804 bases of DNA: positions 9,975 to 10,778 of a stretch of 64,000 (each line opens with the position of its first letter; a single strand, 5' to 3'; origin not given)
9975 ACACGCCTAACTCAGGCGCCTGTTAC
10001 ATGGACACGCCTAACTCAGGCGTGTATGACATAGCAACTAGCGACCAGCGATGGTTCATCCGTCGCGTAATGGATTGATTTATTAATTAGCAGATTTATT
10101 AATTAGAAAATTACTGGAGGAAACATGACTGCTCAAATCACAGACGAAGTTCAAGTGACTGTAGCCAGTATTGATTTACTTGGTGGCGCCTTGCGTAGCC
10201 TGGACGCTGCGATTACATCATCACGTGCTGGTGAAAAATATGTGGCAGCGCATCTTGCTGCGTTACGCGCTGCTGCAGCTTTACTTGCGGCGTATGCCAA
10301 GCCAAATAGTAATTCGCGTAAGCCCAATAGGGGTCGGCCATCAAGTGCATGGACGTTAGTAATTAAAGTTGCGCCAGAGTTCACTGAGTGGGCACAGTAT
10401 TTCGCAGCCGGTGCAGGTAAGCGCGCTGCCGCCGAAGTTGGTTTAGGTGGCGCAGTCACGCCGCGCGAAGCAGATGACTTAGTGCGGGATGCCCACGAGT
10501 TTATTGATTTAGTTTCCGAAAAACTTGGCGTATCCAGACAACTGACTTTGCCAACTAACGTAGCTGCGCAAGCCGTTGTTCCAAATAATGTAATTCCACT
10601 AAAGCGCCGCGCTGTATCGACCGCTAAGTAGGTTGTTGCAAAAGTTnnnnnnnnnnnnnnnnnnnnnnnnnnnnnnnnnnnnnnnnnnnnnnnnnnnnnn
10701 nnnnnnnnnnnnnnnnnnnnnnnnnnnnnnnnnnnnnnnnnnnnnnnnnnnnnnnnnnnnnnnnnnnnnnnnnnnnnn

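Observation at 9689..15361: SOS-box-fronted operon pairing DnaE2 and an intact DinB with two small uncharacterised proteins instead of ImuA/ImuB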

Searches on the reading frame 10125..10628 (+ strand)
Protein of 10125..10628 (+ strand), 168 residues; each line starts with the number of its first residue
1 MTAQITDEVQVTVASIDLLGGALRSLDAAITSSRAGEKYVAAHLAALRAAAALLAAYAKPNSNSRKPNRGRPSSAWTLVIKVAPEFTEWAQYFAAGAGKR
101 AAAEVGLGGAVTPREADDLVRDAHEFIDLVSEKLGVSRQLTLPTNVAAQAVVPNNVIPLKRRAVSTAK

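Call 5: search_protein_families(library=ncbifam, proteins=[window:10125-10628:+], max_evalue=0.01)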
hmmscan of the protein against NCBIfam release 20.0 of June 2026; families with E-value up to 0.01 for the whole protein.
window:10125-10628:+ (168 aa): 0 families

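Call 6: search_protein_families(library=pfam, proteins=[window:10125-10628:+], max_evalue=0.01)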
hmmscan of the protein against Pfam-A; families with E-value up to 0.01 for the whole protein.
window:10125-10628:+ (168 aa): 1 family
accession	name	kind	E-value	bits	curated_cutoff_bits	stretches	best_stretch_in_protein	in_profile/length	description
PF18726.6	HEPN_SAV_6107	-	9.6e-33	113.1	27.2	1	30-130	2-97/98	SAV_6107-like HEPN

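Call 13: find_homologous_proteins(query=window:10125-10628:+)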
Query window:10125-10628:+ (168 aa): 2633 proteins with E <= 0.001 among 6666 candidates; the best 120 are listed.
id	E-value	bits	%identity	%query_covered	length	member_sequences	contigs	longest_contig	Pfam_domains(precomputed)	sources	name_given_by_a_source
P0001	7.2e-94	330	95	100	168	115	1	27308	PF18726.7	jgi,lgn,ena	-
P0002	8.2e-90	317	93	100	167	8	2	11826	PF18726.7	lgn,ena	-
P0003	9.3e-88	310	94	96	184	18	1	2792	PF18726.7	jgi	jgi:hypothetical protein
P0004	6.4e-84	298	90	100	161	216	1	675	PF18726.7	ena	-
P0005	2.4e-83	296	90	100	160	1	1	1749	PF18726.7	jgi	jgi:hypothetical protein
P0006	1.6e-82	293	89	100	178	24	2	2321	PF18726.7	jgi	jgi:hypothetical protein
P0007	5.3e-79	282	85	100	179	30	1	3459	PF18726.7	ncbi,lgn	-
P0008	3.2e-77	276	82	99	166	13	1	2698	PF18726.7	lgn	-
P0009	5.9e-76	272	83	99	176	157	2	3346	PF18726.7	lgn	-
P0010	2.1e-59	218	70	96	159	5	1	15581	PF18726.7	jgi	-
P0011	1.1e-57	212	68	96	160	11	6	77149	PF18726.7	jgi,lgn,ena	jgi:ABC-type phosphate/phosphonate transport system substrate-binding protein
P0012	3.3e-55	204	67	96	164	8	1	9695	PF18726.7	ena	-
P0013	1.2e-54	203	66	96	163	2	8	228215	PF18726.7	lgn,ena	-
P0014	1.8e-54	202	66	96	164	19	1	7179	PF18726.7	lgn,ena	-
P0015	2.1e-54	202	64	96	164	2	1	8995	PF18726.7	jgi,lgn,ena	-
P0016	3.8e-54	201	66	96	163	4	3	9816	PF18726.7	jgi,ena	jgi:hypothetical protein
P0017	6.3e-54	200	65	96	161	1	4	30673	PF18726.7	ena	-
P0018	9.8e-54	200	64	97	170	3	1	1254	PF18726.7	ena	-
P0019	3.1e-53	198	64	96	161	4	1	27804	PF18726.7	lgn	-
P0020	3.7e-53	198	66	96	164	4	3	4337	PF18726.7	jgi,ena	jgi:hypothetical protein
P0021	4.1e-53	198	66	96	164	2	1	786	PF18726.7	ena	-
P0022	3.9e-52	194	63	96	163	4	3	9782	PF18726.7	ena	-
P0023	1.3e-51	193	63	96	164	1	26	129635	PF18726.7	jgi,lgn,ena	-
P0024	3.0e-51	192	62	96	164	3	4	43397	PF18726.7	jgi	-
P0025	7.2e-51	190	64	95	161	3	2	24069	PF18726.7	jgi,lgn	-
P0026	2.1e-50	189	62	95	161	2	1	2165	PF18726.7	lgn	-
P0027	3.4e-50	188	61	96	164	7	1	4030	PF18726.7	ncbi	-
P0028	4.3e-49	185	60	96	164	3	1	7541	PF18726.7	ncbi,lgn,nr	ncbi:MAG: hypothetical protein KGQ38_04770 [Actinomycetales bacterium]|nr:hypothetical protein [Acti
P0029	1.2e-48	183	61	96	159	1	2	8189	PF18726.7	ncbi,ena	-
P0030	7.9e-48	180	62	98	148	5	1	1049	PF18726.7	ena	-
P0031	2.3e-47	179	63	97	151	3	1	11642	PF18726.7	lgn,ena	-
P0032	1.0e-42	164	63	83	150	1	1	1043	PF18726.7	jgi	-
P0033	3.1e-38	149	63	76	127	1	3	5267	PF18726.7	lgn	-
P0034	1.0e-37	148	60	78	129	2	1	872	PF18726.7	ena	-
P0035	7.3e-37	145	61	78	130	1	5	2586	PF18726.7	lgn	-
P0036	2.4e-36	143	60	76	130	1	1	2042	PF18726.7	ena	-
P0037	1.0e-35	141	59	78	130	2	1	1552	PF18726.7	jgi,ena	jgi:hypothetical protein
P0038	2.0e-34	137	52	92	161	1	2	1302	PF18726.7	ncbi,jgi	jgi:hypothetical protein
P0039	2.9e-34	137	59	77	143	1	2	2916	PF18726.7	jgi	jgi:hypothetical protein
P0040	7.1e-34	135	52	88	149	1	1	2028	PF18726.7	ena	-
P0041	1.1e-33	135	55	51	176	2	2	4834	PF18726.7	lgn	-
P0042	1.4e-33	134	53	85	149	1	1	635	PF18726.7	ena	-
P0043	2.2e-33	134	58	74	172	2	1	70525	PF18726.7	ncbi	-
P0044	2.7e-33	133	59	80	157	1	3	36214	PF18726.7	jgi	-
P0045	2.8e-33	133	53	88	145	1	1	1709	PF18726.7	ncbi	-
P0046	3.2e-33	133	52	85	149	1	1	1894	PF18726.7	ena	-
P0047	3.2e-33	133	52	85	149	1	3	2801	PF18726.7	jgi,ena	-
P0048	3.6e-33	133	51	91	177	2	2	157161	PF18726.7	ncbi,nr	ncbi:MAG TPA: SAV_6107 family HEPN domain-containing protein [Mycobacteriales bacterium]|nr:SAV_6107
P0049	3.9e-33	133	52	86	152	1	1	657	PF18726.7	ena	-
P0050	3.9e-33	133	53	83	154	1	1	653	PF18726.7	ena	-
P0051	4.0e-33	133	52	85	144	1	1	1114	PF18726.7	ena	-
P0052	4.6e-33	133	59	78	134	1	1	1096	PF18726.7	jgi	jgi:hypothetical protein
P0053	4.8e-33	133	52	85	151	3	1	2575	PF18726.7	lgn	-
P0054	5.1e-33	132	62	42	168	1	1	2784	PF18726.7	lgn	-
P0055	5.8e-33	132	57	77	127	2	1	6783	PF18726.7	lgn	-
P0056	5.9e-33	132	52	88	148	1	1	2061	PF18726.7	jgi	jgi:hypothetical protein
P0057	6.2e-33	132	54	83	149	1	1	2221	PF18726.7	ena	-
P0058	7.2e-33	132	56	80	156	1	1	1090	PF18726.7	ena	-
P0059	7.3e-33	132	49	92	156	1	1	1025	PF18726.7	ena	-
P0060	8.3e-33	132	54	83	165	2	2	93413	PF18726.7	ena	-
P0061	8.7e-33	132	55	80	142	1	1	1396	PF18726.7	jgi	jgi:hypothetical protein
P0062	9.2e-33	132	60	54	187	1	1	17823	PF18726.7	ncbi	ncbi:MAG: SAV_6107 family HEPN domain-containing protein [Mycobacteriales bacterium]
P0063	9.6e-33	132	49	89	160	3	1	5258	PF18726.7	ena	-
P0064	1.0e-32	132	53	80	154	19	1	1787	PF18726.7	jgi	jgi:hypothetical protein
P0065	1.0e-32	131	55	79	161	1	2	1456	PF18726.7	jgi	jgi:hypothetical protein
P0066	1.3e-32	131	61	71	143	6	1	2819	PF18726.7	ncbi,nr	ncbi:MAG: hypothetical protein QOK25_1644 [Thermoleophilaceae bacterium]|nr:hypothetical protein [Th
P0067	1.4e-32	131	59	79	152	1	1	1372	PF18726.7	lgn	-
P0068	1.8e-32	131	56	84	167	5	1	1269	PF18726.7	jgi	jgi:hypothetical protein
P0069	1.8e-32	131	51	88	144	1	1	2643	PF18726.7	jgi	jgi:hypothetical protein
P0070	1.8e-32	131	51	85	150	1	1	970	PF18726.7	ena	-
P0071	2.1e-32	130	58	78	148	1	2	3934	PF18726.7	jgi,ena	jgi:hypothetical protein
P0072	2.2e-32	130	52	86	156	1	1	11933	PF18726.7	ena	-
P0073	3.0e-32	130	57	79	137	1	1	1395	PF18726.7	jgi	jgi:hypothetical protein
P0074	3.1e-32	130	53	82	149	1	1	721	PF18726.7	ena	-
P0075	3.3e-32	130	58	77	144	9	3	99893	PF18726.7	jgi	jgi:hypothetical protein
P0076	4.4e-32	129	54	88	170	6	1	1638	PF18726.7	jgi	jgi:hypothetical protein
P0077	4.5e-32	129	48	92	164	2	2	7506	PF18726.7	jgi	jgi:hypothetical protein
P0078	4.9e-32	129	53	93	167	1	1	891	PF18726.7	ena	-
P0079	5.1e-32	129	54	88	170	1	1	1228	PF18726.7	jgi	jgi:hypothetical protein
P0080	5.3e-32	129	54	85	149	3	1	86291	PF18726.7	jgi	jgi:hypothetical protein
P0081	5.5e-32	129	59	79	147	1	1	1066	PF18726.7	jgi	jgi:hypothetical protein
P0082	6.2e-32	129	59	79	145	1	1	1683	PF18726.7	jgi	jgi:hypothetical protein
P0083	6.8e-32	129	53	80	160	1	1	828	PF18726.7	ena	-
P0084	7.4e-32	129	56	78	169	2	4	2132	PF18726.7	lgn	-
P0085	7.5e-32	129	53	93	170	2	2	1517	PF18726.7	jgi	jgi:hypothetical protein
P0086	7.6e-32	129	55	86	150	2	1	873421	PF18726.7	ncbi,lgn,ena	-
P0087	8.3e-32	129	54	87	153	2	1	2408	PF18726.7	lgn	-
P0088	8.8e-32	128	52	87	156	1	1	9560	PF18726.7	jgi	jgi:hypothetical protein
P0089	9.4e-32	128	53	85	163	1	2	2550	PF18726.7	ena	-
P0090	9.7e-32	128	50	90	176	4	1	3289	PF18726.7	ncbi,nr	ncbi:MAG: chromosome segregation protein SMC [Nocardioidaceae bacterium]|nr:chromosome segregation p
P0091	9.8e-32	128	52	86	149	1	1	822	PF18726.7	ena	-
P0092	1.1e-31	128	51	95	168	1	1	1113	PF18726.7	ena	-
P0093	1.1e-31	128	58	77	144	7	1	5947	PF18726.7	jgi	jgi:hypothetical protein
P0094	1.2e-31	128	52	85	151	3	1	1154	PF18726.7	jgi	jgi:hypothetical protein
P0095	1.3e-31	128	63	64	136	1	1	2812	PF18726.7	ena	-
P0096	1.4e-31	128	50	91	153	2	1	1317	PF18726.7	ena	-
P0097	1.4e-31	128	49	93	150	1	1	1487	PF18726.7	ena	-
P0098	1.4e-31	128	61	44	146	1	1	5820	PF18726.7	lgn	-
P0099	1.5e-31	128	57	77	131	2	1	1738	PF18726.7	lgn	-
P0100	1.6e-31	128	58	70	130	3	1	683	PF18726.7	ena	-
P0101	1.6e-31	128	60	74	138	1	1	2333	PF18726.7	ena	-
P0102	1.6e-31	128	48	93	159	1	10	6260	PF18726.7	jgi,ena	jgi:hypothetical protein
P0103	1.7e-31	128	60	74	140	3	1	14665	PF18726.7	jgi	jgi:hypothetical protein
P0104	1.8e-31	127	60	74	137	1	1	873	PF18726.7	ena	-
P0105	1.9e-31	127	52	83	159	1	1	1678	PF18726.7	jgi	jgi:hypothetical protein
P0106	2.0e-31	127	65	43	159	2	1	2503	PF18726.7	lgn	-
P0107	2.2e-31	127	55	82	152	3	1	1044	PF18726.7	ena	-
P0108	2.4e-31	127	65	46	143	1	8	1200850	PF18726.7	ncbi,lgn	ncbi:MAG: SAV_6107 family HEPN domain-containing protein [Candidatus Nanopelagicales bacterium]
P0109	2.5e-31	127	52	85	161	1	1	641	PF18726.7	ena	-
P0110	2.5e-31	127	56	79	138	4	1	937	PF18726.7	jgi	jgi:hypothetical protein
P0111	2.5e-31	127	55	77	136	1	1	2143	PF18726.7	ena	-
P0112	2.5e-31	127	58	76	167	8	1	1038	PF18726.7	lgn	-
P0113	2.6e-31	127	54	79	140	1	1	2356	PF18726.7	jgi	jgi:hypothetical protein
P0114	2.7e-31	127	58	70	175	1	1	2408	PF18726.7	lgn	-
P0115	2.7e-31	127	53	81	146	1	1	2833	PF18726.7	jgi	jgi:hypothetical protein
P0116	2.8e-31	127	57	79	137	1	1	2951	PF18726.7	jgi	jgi:SAV_6107-like HEPN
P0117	2.8e-31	127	60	71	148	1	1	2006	PF18726.7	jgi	jgi:hypothetical protein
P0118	2.9e-31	127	48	94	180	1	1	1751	PF18726.7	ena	-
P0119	3.1e-31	127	58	79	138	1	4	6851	PF18726.7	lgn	-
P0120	3.1e-31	127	52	88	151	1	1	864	PF18726.7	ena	-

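Call 14: find_encoding_contigs(protein=P0013, flank=10000, max_places=2)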
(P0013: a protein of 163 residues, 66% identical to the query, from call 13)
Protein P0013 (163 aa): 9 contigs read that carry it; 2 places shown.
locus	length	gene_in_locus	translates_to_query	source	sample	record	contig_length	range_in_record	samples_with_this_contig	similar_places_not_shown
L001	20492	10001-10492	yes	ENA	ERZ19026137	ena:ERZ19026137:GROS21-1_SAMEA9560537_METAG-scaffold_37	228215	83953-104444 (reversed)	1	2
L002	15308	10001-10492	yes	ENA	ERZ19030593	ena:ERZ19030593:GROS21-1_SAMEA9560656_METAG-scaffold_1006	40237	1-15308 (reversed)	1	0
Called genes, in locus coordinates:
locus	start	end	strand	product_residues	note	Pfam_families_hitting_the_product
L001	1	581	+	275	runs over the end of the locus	PF01148:CTP_transf_1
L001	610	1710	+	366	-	PF04055:Radical_SAM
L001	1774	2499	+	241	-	-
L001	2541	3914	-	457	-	PF01946:Thi4 (weak), PF01266:DAO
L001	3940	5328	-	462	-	PF00202:Aminotran_3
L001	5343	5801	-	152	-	PF13404:HTH_AsnC-type, PF13412:HTH_24, PF22451:NirdL-like_HTH (weak), PF22482:AsnC_trans_reg_3, PF01037:AsnC_trans_reg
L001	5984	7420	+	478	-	PF00171:Aldedh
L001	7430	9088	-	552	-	PF00324:AA_permease, PF13520:AA_permease_2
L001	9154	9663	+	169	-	-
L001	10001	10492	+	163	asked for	PF18726:HEPN_SAV_6107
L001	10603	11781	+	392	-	PF00817:IMS, PF11798:IMS_HHH (weak), PF11799:IMS_C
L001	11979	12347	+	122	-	PF11239:DUF3040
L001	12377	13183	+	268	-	-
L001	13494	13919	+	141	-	PF02381:MraZ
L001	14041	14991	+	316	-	PF01795:Methyltransf_5, PF06962:rRNA_methylase (faint)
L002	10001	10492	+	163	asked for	PF18726:HEPN_SAV_6107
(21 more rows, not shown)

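Call 15: find_encoding_contigs(protein=P0048, flank=10000, max_places=2)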
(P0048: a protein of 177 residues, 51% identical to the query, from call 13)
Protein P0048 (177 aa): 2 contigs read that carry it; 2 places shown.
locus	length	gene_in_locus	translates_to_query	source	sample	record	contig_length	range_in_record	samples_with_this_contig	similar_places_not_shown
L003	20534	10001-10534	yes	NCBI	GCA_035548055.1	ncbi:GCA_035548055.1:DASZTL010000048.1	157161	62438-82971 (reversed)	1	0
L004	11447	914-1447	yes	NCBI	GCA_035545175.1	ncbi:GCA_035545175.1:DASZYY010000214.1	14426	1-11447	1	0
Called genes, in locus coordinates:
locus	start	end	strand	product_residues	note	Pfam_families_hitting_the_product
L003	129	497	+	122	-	PF21531:Rv2175c_wHTH, PF18367:Rv2175c_C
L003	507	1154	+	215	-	PF02581:TMP-TENI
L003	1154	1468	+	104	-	PF18916:Lycopene_cyc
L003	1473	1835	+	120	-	PF18916:Lycopene_cyc (weak)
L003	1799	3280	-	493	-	-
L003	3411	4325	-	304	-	PF00494:SQS_PSY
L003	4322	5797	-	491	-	PF00070:Pyr_redox (faint), PF00890:FAD_binding_2 (weak), PF01266:DAO, PF03486:HI0933_like (faint), PF07992:Pyr_redox_2 (faint), PF12831:FAD_oxidored (faint), PF13450:NAD_binding_8, PF01593:Amino_oxidase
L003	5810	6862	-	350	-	PF00348:polyprenyl_synt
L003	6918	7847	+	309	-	PF02219:MTHFR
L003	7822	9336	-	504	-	PF01266:DAO (weak), PF01593:Amino_oxidase, PF01946:Thi4 (weak), PF03486:HI0933_like (faint), PF12831:FAD_oxidored, PF13450:NAD_binding_8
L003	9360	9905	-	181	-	PF00583:Acetyltransf_1 (weak), PF13508:Acetyltransf_7, PF13673:Acetyltransf_10 (weak)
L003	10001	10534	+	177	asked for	PF18726:HEPN_SAV_6107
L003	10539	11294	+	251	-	PF13489:Methyltransf_23, PF01209:Ubie_methyltran (weak), PF08241:Methyltransf_11, PF08242:Methyltransf_12, PF13649:Methyltransf_25, PF13847:Methyltransf_31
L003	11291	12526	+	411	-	PF00817:IMS, PF11798:IMS_HHH (weak), PF21999:IMS_HHH_1 (weak), PF11799:IMS_C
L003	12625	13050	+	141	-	PF11239:DUF3040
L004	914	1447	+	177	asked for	PF18726:HEPN_SAV_6107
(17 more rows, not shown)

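Call 16: find_encoding_contigs(protein=P0108, flank=10000, max_places=2)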
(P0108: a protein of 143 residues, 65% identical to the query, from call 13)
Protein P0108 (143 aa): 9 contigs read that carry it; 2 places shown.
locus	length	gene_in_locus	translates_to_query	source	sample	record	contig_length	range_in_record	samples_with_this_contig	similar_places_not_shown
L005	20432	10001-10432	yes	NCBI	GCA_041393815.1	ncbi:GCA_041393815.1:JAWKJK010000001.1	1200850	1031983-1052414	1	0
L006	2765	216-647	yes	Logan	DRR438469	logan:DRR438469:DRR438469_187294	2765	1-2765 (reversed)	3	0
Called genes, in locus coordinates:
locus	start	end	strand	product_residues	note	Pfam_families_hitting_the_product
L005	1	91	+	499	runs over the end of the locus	PF00999:Na_H_Exchanger, PF02080:TrkA_C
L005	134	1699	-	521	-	-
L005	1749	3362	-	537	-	PF02720:DUF222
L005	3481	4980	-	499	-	PF00070:Pyr_redox (faint), PF00890:FAD_binding_2 (faint), PF01266:DAO, PF01593:Amino_oxidase, PF03486:HI0933_like (faint), PF07992:Pyr_redox_2 (faint), PF13450:NAD_binding_8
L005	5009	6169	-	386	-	PF13506:Glyco_transf_21 (weak), PF00535:Glycos_transf_2, PF13641:Glyco_tranf_2_3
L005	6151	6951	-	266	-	PF04240:Caroten_synth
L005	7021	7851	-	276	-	PF00561:Abhydrolase_1, PF12146:Hydrolase_4 (weak), PF12697:Abhydrolase_6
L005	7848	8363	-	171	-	PF04073:tRNA_edit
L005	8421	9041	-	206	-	PF10517:DM13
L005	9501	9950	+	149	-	-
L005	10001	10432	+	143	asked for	PF18726:HEPN_SAV_6107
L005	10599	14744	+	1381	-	-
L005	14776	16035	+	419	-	PF00817:IMS, PF21999:IMS_HHH_1 (weak), PF11799:IMS_C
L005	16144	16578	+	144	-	PF11239:DUF3040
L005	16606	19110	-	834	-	PF11992:TgpA_N, PF01841:Transglut_core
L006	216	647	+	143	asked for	PF18726:HEPN_SAV_6107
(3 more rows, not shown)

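Call 22: find_related_loci(query=A1, collection=genome_contigs, flank=10000)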
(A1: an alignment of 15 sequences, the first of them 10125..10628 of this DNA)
Query A1 (168 aa) in genome_contigs; peptide patterns used: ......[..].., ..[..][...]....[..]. (x = any residue, [..] = any of these).
599 stretches matched a pattern (row limit reached: there are more); 538 encode a relative of the query (tblastn E <= 1e-3); the best 80 are kept; 80 distinct loci.
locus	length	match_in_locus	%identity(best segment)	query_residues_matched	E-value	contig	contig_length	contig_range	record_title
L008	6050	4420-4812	47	2-136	7e-29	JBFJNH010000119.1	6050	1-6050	MAG: Marmoricola sp. isolate Mix_sand17.2022.03.Z.5 k141_769980_length_6050_cov_17.6045, whole genome shotgun sequence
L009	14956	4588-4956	51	17-143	6e-29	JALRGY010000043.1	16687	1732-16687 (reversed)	MAG: Candidatus Nanopelagicales bacterium isolate MLJ.2 NODE_43_length_16687_cov_3.448224, whole genome shotgun sequence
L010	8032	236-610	50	11-139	4e-28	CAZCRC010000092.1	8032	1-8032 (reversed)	MAG TPA_asm: uncultured Actinomycetes bacterium isolate binchicken_co105_245 genome assembly, contig: NODE_11859_length_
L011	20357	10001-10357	57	18-142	6e-28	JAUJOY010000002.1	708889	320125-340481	MAG: Mycobacteriales bacterium isolate YX3bin30 opera_contig_13, whole genome shotgun sequence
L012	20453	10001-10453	48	11-168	2e-27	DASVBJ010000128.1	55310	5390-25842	MAG TPA_asm: Actinomycetes bacterium isolate SMAG_U1976 k141_1141128, whole genome shotgun sequence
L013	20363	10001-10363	50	8-134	1e-26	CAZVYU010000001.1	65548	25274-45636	MAG TPA_asm: uncultured Actinomycetes bacterium isolate SRP286056_co1_342 genome assembly, contig: NODE_389_length_65548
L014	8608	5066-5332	57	38-131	2e-26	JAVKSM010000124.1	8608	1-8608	MAG: Pseudonocardiaceae bacterium isolate PQ2_20S_bin_6 c_000000000730, whole genome shotgun sequence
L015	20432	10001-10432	49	2-147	5e-26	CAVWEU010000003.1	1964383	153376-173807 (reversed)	MAG: uncultured Actinomycetota bacterium isolate MFD01275.bin.1.9 genome assembly, contig: contig_4136, whole genome sho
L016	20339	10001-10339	56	25-143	5e-26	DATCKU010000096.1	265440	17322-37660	MAG TPA_asm: Actinopolymorphaceae bacterium isolate SMAG_U7104 k141_913438, whole genome shotgun sequence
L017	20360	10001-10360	56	13-136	2e-25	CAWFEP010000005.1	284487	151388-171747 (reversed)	MAG: uncultured Actinomycetota bacterium isolate MFD04434.bin.2.51 genome assembly, contig: contig_40844, whole genome s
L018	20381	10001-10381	55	11-143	3e-25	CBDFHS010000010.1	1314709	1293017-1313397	MAG: Nakamurella sp. isolate 65ab893c-a0a1-4b15-993b-c58fe554840a genome assembly, contig: contig_10, whole genome shotg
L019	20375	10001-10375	50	8-136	4e-25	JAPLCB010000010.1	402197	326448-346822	MAG: Propionibacteriales bacterium isolate LacPavin_0920_WC90_MAG_70_26 LacPavin_0920_WC90_scaffold_1874310, whole genom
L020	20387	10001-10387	51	11-142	4e-25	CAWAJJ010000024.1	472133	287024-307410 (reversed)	MAG: uncultured Actinomycetota bacterium isolate MFD02581.bin.2.46 genome assembly, contig: contig_8013, whole genome sh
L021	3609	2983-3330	48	8-130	1e-24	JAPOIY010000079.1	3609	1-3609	MAG: Actinomycetota bacterium isolate bin48 k141_2995363_length_3609_cov_28.8143, whole genome shotgun sequence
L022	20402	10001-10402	53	11-147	4e-24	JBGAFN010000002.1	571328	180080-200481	MAG: Marmoricola sp. isolate MAG_AAO_H125.60 AAOH125-60_opera_contig_44, whole genome shotgun sequence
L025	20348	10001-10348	53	17-136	2e-23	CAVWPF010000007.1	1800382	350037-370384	MAG: uncultured Actinomycetota bacterium isolate MFD01275.bin.1.285 genome assembly, contig: contig_6974, whole genome s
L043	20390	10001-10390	53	19-163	7e-22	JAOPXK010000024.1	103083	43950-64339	MAG: Marmoricola sp. isolate RYN_199 scaffold_5910945, whole genome shotgun sequence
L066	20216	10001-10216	57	68-139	6e-20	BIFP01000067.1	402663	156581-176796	Micromonosporaceae bacterium KJ-029 DNA, scaffold67_cov20, whole genome shotgun sequence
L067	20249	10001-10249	53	76-160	5e-20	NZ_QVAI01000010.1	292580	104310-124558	Jiangella endophytica strain KE2-3 10, whole genome shotgun sequence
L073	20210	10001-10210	59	73-142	9e-20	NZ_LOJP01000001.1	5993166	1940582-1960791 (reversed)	Actinoplanes sp. TFC3 Actinoplanes_sp._strain_TFC3_1, whole genome shotgun sequence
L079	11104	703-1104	53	9-147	2e-19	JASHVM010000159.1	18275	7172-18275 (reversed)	MAG: Streptosporangiaceae bacterium isolate JOPF205 JOPF_A07C_contig_58617, whole genome shotgun sequence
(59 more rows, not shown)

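Call 36: search_protein_families(library=pfam, proteins=[L066:9531-10178:+, L066:9506-10240:+, L066:10357-11013:+, L066:10376-11137:+, L066:11049-13133:+, L066:16662-17438:+, L066:17438-18712:+, L066:18754-20010:+], max_evalue=0.01)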
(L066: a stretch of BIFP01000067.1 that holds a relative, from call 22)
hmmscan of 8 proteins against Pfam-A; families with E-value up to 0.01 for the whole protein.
L066:9531-10178:+ (216 aa): 0 families

L066:9506-10240:+ (245 aa): 1 family
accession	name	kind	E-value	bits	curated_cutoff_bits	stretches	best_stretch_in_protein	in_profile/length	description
PF18726.6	HEPN_SAV_6107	-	4.1e-36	123.9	27.2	1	132-229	2-98/98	SAV_6107-like HEPN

L066:10357-11013:+ (219 aa): 0 families

L066:10376-11137:+ (254 aa): 0 families

L066:11049-13133:+ (695 aa): 1 family
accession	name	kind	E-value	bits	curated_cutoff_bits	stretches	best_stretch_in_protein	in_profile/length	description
PF00817.25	IMS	-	9.5e-15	55.2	23.2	1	86-208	21-147/148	impB/mucB/samB family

L066:16662-17438:+ (259 aa): 10 families
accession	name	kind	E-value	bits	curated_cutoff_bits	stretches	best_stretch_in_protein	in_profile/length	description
PF08241.18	Methyltransf_11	-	2.4e-18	67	21.2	1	49-146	1-93/95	Methyltransferase domain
PF13649.12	Methyltransf_25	-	1e-17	65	27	1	48-144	1-97/97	Methyltransferase domain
PF08242.18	Methyltransf_12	-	1.9e-16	61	30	1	49-145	1-97/98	Methyltransferase domain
PF13489.12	Methyltransf_23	-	6e-15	55.8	27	1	42-208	20-163/164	Methyltransferase domain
PF13847.12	Methyltransf_31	-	2.9e-12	46.9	27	1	44-148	3-109/145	Methyltransferase domain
PF01209.24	Ubie_methyltran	-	5.7e-07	29.5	20.1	1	43-153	49-156/233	ubiE/COQ5 methyltransferase family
PF09445.16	Methyltransf_15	-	9.2e-06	25.8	22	1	47-118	3-76/165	RNA cap guanine-N2 methyltransferase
PF05175.20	MTS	-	3.3e-05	24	23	1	40-119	29-104/170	Methyltransferase small domain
PF24675.1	NpmA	-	0.00095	19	60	1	42-92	21-77/214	16S rRNA (adenine(1408)-N(1))-methyltransferase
PF06325.19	PrmA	-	0.0082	16.1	22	0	38-145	155-255/296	Ribosomal protein L11 methyltransferase (PrmA)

L066:17438-18712:+ (425 aa): 1 family
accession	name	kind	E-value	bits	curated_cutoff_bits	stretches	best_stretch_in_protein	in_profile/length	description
PF01663.27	Phosphodiest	-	1.4e-37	130.6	23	1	92-411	2-342/342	Type I phosphodiesterase / nucleotide pyrophosphatase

L066:18754-20010:+ (419 aa): 4 families
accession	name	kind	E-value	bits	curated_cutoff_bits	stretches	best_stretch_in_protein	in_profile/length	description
PF00817.25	IMS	-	7e-52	175.7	23.2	1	29-174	1-147/148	impB/mucB/samB family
PF11799.13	IMS_C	-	7.5e-32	110.4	20.7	1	263-373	2-109/109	impB/mucB/samB family C-terminal domain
PF11798.14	IMS_HHH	-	3.8e-05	24.1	24.4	1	189-217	3-31/32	IMS family HHH motif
PF21999.2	IMS_HHH_1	-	4.9e-05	24.1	27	1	202-252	3-53/53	DNA polymerase-iota, thumb domain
